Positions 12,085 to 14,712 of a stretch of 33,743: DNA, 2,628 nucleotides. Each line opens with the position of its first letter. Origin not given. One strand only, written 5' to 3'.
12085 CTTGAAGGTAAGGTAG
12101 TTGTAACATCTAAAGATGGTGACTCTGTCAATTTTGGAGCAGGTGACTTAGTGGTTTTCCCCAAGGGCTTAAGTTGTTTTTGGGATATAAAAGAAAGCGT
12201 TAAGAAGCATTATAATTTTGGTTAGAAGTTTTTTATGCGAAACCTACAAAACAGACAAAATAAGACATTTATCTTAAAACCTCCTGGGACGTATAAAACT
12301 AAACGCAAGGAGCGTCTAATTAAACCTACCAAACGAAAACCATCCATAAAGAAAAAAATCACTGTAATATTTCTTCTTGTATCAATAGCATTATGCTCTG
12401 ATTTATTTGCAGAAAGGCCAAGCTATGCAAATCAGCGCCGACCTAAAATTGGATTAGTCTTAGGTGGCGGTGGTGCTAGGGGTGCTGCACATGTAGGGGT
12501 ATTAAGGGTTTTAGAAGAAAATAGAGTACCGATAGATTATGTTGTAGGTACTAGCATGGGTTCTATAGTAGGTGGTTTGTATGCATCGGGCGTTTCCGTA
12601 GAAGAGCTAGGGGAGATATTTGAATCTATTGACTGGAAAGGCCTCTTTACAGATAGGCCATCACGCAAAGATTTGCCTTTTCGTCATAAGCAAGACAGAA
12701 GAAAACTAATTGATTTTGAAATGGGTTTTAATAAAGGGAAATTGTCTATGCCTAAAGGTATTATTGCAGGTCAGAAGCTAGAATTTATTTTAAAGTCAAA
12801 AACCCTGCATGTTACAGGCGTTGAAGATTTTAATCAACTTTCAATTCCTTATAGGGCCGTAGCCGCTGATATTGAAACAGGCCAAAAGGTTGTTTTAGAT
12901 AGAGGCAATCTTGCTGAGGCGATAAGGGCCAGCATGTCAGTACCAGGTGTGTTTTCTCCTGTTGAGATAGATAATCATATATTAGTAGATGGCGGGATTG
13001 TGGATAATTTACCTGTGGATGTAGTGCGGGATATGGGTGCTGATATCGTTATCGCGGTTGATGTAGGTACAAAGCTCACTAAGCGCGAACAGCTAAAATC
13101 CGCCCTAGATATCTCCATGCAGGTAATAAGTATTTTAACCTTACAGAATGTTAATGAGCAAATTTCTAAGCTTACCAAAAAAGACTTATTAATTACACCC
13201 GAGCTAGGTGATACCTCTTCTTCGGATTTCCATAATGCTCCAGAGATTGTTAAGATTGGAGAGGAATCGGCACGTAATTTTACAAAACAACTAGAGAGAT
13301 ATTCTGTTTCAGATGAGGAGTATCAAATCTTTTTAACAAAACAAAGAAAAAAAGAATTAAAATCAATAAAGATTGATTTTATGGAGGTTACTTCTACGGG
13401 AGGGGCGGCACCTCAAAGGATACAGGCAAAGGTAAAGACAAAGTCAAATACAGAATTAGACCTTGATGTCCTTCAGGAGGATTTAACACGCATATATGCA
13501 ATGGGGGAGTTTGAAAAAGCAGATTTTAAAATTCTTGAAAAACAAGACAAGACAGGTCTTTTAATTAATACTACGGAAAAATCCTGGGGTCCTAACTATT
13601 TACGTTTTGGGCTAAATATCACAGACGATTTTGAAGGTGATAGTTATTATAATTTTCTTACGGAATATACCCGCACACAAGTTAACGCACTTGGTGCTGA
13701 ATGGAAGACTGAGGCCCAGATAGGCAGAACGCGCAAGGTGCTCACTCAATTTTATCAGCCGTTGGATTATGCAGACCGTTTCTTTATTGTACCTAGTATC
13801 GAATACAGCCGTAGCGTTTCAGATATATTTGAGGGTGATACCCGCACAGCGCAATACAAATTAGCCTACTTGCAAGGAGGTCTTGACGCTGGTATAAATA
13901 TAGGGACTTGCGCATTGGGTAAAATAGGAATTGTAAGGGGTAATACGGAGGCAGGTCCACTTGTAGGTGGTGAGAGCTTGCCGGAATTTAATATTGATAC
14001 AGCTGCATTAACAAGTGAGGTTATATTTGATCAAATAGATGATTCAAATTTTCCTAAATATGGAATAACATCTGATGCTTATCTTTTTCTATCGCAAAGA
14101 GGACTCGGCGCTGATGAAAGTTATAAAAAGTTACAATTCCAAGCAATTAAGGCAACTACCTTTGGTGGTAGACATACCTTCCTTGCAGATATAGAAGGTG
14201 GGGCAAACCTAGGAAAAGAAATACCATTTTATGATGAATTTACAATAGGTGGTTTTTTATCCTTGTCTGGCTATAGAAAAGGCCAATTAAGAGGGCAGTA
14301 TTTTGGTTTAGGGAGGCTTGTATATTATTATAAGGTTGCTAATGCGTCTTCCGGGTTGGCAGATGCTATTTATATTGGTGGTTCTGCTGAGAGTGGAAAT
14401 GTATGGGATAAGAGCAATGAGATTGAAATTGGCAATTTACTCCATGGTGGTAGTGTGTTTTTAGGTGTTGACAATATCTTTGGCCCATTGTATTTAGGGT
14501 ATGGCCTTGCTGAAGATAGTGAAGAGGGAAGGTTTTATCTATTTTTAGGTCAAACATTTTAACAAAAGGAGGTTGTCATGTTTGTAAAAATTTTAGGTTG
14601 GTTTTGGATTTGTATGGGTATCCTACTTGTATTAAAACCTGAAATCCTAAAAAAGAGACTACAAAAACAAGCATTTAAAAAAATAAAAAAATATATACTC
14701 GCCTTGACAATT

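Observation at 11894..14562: PlpD-like type Vd autotransporter (patatin-POTRA-Omp85 barrel) co-transcribed with a 90-aa cupin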

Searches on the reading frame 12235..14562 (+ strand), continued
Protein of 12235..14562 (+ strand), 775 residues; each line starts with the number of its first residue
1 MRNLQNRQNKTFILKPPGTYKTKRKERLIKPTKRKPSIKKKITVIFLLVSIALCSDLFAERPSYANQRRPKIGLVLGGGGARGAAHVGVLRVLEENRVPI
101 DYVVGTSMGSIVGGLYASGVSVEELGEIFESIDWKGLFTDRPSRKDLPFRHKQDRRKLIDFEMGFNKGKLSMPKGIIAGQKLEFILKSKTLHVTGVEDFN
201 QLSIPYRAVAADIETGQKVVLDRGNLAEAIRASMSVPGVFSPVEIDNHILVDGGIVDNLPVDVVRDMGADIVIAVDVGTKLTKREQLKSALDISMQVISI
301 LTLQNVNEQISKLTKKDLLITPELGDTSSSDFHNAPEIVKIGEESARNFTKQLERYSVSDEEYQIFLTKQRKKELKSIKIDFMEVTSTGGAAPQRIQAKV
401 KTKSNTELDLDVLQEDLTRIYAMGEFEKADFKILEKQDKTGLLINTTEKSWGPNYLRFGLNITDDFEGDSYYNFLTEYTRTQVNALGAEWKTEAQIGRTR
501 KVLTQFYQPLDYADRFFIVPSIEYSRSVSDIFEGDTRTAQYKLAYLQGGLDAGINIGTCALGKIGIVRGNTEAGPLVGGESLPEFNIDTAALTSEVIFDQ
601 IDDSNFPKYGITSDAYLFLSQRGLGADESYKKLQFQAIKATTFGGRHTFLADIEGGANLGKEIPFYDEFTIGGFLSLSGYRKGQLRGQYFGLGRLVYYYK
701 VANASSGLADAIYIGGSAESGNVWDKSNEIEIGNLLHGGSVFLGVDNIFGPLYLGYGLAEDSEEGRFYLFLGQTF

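Call 17: find_encoding_contigs(protein=P0007, flank=3000, max_places=2)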
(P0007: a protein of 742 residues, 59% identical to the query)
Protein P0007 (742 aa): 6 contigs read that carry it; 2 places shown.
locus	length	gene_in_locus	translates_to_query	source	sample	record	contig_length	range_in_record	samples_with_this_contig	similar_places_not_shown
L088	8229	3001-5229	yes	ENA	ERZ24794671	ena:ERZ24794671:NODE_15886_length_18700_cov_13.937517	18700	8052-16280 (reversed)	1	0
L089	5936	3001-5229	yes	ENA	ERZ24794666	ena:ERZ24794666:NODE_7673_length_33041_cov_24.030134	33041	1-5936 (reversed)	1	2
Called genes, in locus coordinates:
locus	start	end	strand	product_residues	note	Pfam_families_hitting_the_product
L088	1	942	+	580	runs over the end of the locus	-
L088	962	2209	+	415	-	PF00070:Pyr_redox (faint), PF00890:FAD_binding_2 (faint), PF01134:GIDA (faint), PF03486:HI0933_like, PF07992:Pyr_redox_2 (weak), PF12831:FAD_oxidored, PF13450:NAD_binding_8 (weak), PF22780:HI0933_like_1st, +2 more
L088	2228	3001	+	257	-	PF05170:AsmA, PF05359:DUF748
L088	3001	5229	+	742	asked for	PF01734:Patatin, PF01103:Omp85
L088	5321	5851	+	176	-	PF13650:Asp_protease_2, PF13975:gag-asp_proteas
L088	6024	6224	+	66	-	PF00313:CSD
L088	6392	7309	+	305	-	-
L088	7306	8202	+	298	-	-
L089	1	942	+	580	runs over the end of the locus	-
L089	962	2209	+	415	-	PF00070:Pyr_redox (faint), PF00890:FAD_binding_2 (faint), PF01134:GIDA (faint), PF03486:HI0933_like, PF07992:Pyr_redox_2 (weak), PF12831:FAD_oxidored, PF13450:NAD_binding_8 (weak), PF22780:HI0933_like_1st, +2 more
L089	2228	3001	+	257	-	PF05170:AsmA, PF05359:DUF748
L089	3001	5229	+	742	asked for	PF01734:Patatin, PF01103:Omp85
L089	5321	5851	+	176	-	PF13650:Asp_protease_2, PF13975:gag-asp_proteas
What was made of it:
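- One close relative has an AsmA/DUF748 gene abutting it (L088, call 17).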

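Call 38: search_protein_families(library=pfam, alignment_id=A1, max_evalue=0.01)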
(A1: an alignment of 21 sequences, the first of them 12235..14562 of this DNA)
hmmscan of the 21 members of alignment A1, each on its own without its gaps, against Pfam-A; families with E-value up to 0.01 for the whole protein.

A. member 1, window:12235-14562:+ (775 aa): 2 families
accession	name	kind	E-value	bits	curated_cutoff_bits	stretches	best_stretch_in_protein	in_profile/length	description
PF01734.28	Patatin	-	8.3e-35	121.2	27.7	1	74-263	1-189/191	Patatin-like phospholipase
PF01103.29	Omp85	-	4.8e-11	43.2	24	1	498-775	18-325/325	Omp85 superfamily domain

B. families by the number of members that match (of 21 scanned): 5 families
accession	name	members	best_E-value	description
PF01734.28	Patatin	21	8.2e-39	Patatin-like phospholipase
PF01103.29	Omp85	21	7.3e-17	Omp85 superfamily domain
PF07244.20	POTRA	11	0.00039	Surface antigen variable number repeat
PF19143.6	Omp85_2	9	1.7e-06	OMP85 superfamily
PF00472.26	RF-1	1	1e-22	RF-1 domain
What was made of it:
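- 13378..13578 (+): Single POTRA domain, residues 382-448 (beta-alpha-alpha-beta-beta). PF07244 hits in 11 of 21 homologues (call 38).
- On PL-Omp85 (PlpD/FplA, 'type Vd') family: 11 of 21 homologues hit PF07244 (call 38).
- Checked: In addition, 11 of 21 aligned homologues hit PF07244 (call 38).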

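Call 39: predict_structure(alignment_id=A2)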
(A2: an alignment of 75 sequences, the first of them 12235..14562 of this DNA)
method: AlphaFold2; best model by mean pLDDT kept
length: 775 residues; sequences in the alignment: 75
mean_pLDDT: 89.4   pTM: 0.83
mean pLDDT of the five models: 89.4, 88.6, 87.9, 87.8, 87.1
residues with pLDDT >= 90: 557; 70-90: 152; 50-70: 22; < 50: 44
segments of 3 or more residues with pLDDT < 50: 1-34, 57-66
pLDDT, mean of each block of 10 residues (from residue 1): 39 40 44 52 73 54 59 96 97 98 98 97 95 85 91 89 87 86 94 92 97 96 96 89 94 95 98 94 85 85 95 97 91 93 97 96 94 76 89 94 94 95 91 91 93 87 79 92 94 94 98 97 96 91 97 96 98 93 96 98 94 98 96 98 97 97 96 92 95 98 77 97 95 94 92 94 88 83
secondary structure, 60 per line:
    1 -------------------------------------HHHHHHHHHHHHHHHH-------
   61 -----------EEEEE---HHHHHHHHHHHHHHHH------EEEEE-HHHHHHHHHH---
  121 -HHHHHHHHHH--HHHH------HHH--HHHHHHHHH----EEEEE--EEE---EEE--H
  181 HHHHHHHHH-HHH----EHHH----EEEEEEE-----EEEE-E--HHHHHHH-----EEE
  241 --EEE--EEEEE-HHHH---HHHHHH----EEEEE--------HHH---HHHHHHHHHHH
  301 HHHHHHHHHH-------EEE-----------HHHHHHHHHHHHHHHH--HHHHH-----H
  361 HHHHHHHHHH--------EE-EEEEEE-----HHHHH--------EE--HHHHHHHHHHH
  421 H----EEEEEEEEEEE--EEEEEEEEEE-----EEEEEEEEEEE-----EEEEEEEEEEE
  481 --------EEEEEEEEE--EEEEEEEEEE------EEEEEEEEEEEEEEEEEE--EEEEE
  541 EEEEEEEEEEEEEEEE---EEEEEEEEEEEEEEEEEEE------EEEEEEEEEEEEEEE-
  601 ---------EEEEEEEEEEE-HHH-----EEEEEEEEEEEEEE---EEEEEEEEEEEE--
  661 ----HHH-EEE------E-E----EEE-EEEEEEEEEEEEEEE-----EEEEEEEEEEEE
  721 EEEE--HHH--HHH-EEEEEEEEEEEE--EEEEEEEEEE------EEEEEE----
elements in order (helices of 4 or more, strands of 3 or more residues): H38-53 E72-76 H80-95 E102-106 H108-117 H122-131 H134-137 H149-157 E162-166 E169-171 E175-177 H180-189 E206-212 E218-221 H226-232 E238-240 E243-245 E248-252 H254-257 H261-266 E271-275 H290-310 E318-320 H332-347 H350-354 H360-370 E382-387 H393-397 H410-421 E426-436 E439-448 E454-464 E470-480 E489-497 E500-509 E516-533 E536-556 E560-578 E585-599 E610-620 E630-643 E647-658 E669-671 E685-687 E689-703 E709-724 E736-747 E750-759 E766-771
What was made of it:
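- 12235..12411 (+): Leader, residues 1-59. A 36-residue polybasic stretch is followed by a hydrophobic h-region (about 42-54) and a ...SDLFA|E cleavage-type site. It is about 30 residues longer than the family median. Model helix 38-53 with pLDDT<50 for residues 1-34 (call 39).
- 13378..13578 (+): Model secondary structure (call 39).
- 13594..14559 (+): 16-stranded Omp85-type beta-barrel, residues 454-775. It has an L6 loop motif LSGY (14263-14274) and a C-terminal beta-signal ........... 16 strands counted in the model (call 39).
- On PL-Omp85 (PlpD/FplA, 'type Vd') family: AF2 model gives beta-alpha-alpha-beta-beta at 382-448 with pLDDT of about 90 (call 39). 16 strands counted between 454 and 771 (call 39).
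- Checked: POTRA is supported by the structure model instead: beta-alpha-alpha-beta-beta at 382-448 (call 39).
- AF2 model with pLDDT 89.4 and pTM 0.83, showing a POTRA fold at 382-448 and 16 barrel strands (call 39).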

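Call 41: fold_search(model_id=the predicted structure, library=pdb)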
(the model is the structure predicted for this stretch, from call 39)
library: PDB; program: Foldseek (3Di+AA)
matches with E <= 10: 723; with E <= 0.001: 137
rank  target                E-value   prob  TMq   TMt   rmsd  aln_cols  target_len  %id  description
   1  5fya_A                7.6e-25  1.00  0.32  0.95   2.3       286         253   42  Cubic crystal of the native PlpD (released 2016-04-06)
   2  5fya_B                4.7e-23  1.00  0.32  0.94   4.4       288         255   42  Cubic crystal of the native PlpD (released 2016-04-06)
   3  5fqu_A                1.8e-22  1.00  0.31  0.94   3.5       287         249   42  Orthorhombic crystal structure of of PlpD (selenomethionine derivative) (released 2016-04-06)
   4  5fqu_B                3.5e-22  1.00  0.31  0.94   3.9       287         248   42  Orthorhombic crystal structure of of PlpD (selenomethionine derivative) (released 2016-04-06)
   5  4c00                  5.2e-18  1.00  0.43  0.60   3.5       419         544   16  Crystal structure of TamA from E. coli (released 2013-09-25)
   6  8us2_A                2.1e-17  1.00  0.44  0.61   3.4       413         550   17  P22121 Crystal structure of TamA from Pseudomonas aeruginosa at 3.95 Ang (released 2024-06-26)
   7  8us1                  4.4e-17  1.00  0.43  0.59   3.7       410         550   18  P21 Crystal structure of TamA from Pseudomonas aeruginosa at 2.6 Ang (released 2024-06-26)
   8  8us2_B                6.5e-17  1.00  0.43  0.69   3.6       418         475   17  P22121 Crystal structure of TamA from Pseudomonas aeruginosa at 3.95 Ang (released 2024-06-26)
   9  7nri_A                3.1e-16  1.00  0.42  0.42   4.9       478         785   13  Structure of the darobactin-bound E. coli BAM complex (BamABCDE) (released 2021-04-21)
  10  4c4v_B                3.9e-16  1.00  0.36  0.59  10.2       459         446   14  Structure of the outer membrane protein insertase BamA with one POTRA domain. (released 2014-04-23)
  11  8bo2_A                5.2e-16  1.00  0.40  0.40   7.3       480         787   14  BAM-EspP complex structure with BamA-S425C/EspP-S1299C mutations in nanodisc (released 2023-04-26)
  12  8us3                  5.5e-16  1.00  0.42  0.58   3.9       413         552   17  C2 Crystal structure of TamA from Pseudomonas aeruginosa at 3.1 Ang (released 2024-06-26)
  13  5d0o_A                6.4e-16  1.00  0.41  0.40   5.0       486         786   13  BamABCDE complex, outer membrane beta barrel assembly machinery entire complex (released 2016-03-09)
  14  8pzu_A                6.7e-16  1.00  0.42  0.42   4.8       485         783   14  Wait Complex: BAM bound Darobactin-B and Compact SurA (released 2024-09-25)
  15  9a2o_MODEL_1_A        7.0e-16  1.00  0.38  0.37   6.3       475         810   14  Model of E. coli BamA by in-cell photo-crosslinking MS and deep learning (released 2023-02-24)
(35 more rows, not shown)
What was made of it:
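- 12436..13272 (+): Patatin-like phospholipase domain, residues 68-346. It contains the oxyanion GGGARG (12466-12483), the nucleophile elbow GTSMG (Ser107 at 12553-12555), ASMSVP (12928-12945) and DGG (Asp252 at 12988-12990). Foldseek 5fya TM 0.95 (call 41).
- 13378..13578 (+): Foldseek alignments to TamA span about 415 columns, more than the barrel alone (call 41).
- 13594..14559 (+): TamA 4c00 E=5e-18 and BamA matches (call 41).
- On PL-Omp85 (PlpD/FplA, 'type Vd') family: TamA/BamA alignments extend about 90 columns beyond the barrel (call 41). TamA E=5e-18 (call 41).
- Closest known: Pseudomonas aeruginosa PlpD. Same: Fold TM 0.95 (call 41).
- Closest known: TamA / BamA. Same: The POTRA plus 16-stranded barrel scaffold is the best structural match for residues of about 380-775 (E about 1e-16 to 5e-18, rmsd about 3.5 A over about 415 columns, call 41).
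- Foldseek: PlpD TM 0.95, TamA E=5e-18, and BamA matches (call 41). The barrel and POTRA are structurally closest to TamA and BamA (call 41).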

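Call 44: list_cluster_members(proteins=[window:12235-14562:+, P0121, window:14578-14937:+])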
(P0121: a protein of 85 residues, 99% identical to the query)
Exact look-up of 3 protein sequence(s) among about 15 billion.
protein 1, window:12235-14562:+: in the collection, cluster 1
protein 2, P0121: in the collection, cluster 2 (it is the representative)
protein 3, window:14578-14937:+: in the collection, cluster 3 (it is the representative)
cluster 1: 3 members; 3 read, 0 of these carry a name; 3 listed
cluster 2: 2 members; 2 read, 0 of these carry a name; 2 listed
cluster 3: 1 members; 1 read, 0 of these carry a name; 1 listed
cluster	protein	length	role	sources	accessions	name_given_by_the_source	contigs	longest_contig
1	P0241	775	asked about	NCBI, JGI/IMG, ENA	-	-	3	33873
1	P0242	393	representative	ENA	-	-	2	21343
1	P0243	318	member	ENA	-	-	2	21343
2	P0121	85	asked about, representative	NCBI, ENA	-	-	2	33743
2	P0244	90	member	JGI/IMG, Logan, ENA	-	-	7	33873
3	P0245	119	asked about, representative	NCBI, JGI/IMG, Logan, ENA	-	-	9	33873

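Call 50: find_related_loci(query=window:12235-14562:+, collection=metagenome_contigs, flank=3000)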
Query window:12235-14562:+ (775 aa) in metagenome_contigs; peptide patterns used: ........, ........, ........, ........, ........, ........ (x = any residue, [..] = any of these).
115 stretches matched a pattern, but none encodes a relative of the query by tblastn (E <= 1e-3).
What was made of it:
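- Tried and rejected: A metagenome scan with the single protein found nothing (call 50).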

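Call 52: find_related_loci(query=A3, collection=metagenome_contigs, flank=3000)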
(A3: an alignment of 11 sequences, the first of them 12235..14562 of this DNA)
Query A3 (775 aa) in metagenome_contigs; peptide patterns used: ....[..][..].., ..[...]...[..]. (x = any residue, [..] = any of these).
600 stretches matched a pattern (row limit reached: there are more); 471 encode a relative of the query (tblastn E <= 1e-3); the best 80 are kept; 80 distinct loci.
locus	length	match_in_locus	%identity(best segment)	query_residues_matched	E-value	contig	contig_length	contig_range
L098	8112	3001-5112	47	69-775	0e+0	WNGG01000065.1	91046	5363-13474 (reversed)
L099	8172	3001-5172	45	53-775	0e+0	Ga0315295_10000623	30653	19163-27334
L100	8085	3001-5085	43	62-757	9e-180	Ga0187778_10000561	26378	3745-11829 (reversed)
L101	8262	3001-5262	42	33-773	1e-178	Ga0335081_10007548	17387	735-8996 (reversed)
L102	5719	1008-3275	40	23-775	0e+0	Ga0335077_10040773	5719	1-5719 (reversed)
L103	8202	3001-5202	41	47-775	2e-178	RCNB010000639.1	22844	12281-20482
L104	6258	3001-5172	40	43-775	6e-178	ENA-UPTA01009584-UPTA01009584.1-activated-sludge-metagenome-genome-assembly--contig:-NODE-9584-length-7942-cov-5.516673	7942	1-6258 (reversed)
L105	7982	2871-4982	41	69-772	9e-175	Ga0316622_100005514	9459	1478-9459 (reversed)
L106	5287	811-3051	39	21-771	1e-177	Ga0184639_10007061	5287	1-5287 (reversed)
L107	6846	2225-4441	40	36-772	1e-172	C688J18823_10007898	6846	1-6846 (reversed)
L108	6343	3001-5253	39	24-773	2e-171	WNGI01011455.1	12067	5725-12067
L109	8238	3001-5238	40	30-775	2e-171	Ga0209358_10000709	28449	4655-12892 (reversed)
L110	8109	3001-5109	41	70-773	1e-171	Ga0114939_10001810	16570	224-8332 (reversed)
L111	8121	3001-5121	42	67-773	3e-169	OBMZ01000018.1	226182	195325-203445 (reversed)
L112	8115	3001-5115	40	69-773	5e-169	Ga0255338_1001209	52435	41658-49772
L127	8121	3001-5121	38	69-775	3e-159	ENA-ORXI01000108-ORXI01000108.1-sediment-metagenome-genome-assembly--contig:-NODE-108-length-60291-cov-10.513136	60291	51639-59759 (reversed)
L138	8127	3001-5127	39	68-775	1e-152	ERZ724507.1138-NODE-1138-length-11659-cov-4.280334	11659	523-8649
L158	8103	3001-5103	41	69-775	4e-165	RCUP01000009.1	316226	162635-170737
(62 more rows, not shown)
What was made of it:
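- Tried and rejected: It was repeated with an alignment of the ten closest relatives (call 52).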

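Call 62: search_protein_families(library=pfam, proteins=[L060:1148-1885:-, L046:7634-8296:+, L138:1862-2872:+, L070:6975-8405:-, L127:1804-2376:+, L158:1933-2901:+], max_evalue=0.001)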
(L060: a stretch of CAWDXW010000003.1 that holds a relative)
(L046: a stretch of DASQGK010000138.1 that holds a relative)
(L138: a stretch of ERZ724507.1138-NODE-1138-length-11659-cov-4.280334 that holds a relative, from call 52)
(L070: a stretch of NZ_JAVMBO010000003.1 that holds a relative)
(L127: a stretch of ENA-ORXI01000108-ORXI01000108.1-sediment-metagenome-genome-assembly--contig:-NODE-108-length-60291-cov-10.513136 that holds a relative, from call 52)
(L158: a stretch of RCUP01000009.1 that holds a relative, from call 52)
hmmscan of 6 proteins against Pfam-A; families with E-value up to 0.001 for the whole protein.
L060:1148-1885:- (245 aa): 7 families
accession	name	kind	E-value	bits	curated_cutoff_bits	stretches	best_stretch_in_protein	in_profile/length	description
PF13432.12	TPR_16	-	3.9e-14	53.2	32.7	2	128-193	1-64/65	Tetratricopeptide repeat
PF14559.12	TPR_19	-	4e-13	49.9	25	2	100-168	2-67/68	Tetratricopeptide repeat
PF13428.12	TPR_14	-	5e-12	45.7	23.5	1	160-202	1-44/44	Tetratricopeptide repeat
PF13174.12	TPR_6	-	5e-09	36.7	26.3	0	127-156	3-32/33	Tetratricopeptide repeat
PF07719.23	TPR_2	-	4.3e-08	33.1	27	0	161-186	2-27/34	Tetratricopeptide repeat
PF13181.12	TPR_8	-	4.7e-05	23.7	25.7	0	193-221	1-29/34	Tetratricopeptide repeat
PF24575.1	TPR_Slam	-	0.00041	21.2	35.2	0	101-144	59-101/104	Surface lipoprotein assembly modifier, N-terminal TPR repeats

L046:7634-8296:+ (220 aa): 1 family
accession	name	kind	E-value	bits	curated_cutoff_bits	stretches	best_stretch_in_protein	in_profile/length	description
PF01625.27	PMSR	-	8.2e-65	218.2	23.7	1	47-200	1-152/153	Peptide methionine sulfoxide reductase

L138:1862-2872:+ (336 aa): 1 family
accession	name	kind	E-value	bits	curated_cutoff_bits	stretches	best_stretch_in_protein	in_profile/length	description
PF13387.12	Lnb_N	-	7.6e-40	136.8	22.2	1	127-284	3-174/175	Lnb N-terminal periplasmic domain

L070:6975-8405:- (476 aa): 3 families
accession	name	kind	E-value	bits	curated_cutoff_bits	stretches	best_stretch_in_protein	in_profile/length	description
PF13091.12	PLDc_2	-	5.6e-41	139.9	27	2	317-441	2-129/132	PLD-like domain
PF00614.28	PLDc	-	1.6e-17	63.1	21.9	2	390-416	2-28/28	Phospholipase D Active site motif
PF13396.11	PLDc_N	-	0.0002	21.7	23.3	1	19-58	4-42/42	Phospholipase_D-nuclease N-terminal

L127:1804-2376:+ (190 aa): 0 families

L158:1933-2901:+ (322 aa): 1 family
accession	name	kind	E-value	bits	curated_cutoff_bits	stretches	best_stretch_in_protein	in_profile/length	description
PF11453.13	DUF2950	-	1.9e-108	362.2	20.2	1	39-304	1-274/274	Protein of unknown function (DUF2950)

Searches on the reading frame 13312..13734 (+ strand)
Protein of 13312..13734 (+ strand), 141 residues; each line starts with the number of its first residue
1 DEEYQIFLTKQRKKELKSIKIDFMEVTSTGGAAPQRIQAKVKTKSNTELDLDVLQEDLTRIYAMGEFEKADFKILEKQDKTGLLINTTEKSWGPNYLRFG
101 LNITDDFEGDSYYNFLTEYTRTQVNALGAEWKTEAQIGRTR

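Call 35: search_protein_families(library=pfam, proteins=[window:13312-13734:+], max_evalue=10)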
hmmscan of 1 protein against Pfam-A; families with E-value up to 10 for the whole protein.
window:13312-13734:+ (141 aa): 1 family
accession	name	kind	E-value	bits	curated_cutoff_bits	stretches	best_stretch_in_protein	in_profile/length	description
PF06102.17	RRP36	-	0.15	12.5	27.1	0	3-46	50-90/165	rRNA biogenesis protein RRP36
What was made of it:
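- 13378..13578 (+): There is no Pfam hit in this sequence itself (call 35).
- On PL-Omp85 (PlpD/FplA, 'type Vd') family: Caveat: this sequence itself gives no Pfam POTRA hit, even at E<=10 (call 35).
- Tried and rejected: A Pfam POTRA hit on this sequence: none, even on the excised region 360-500 at E<=10 (call 35).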
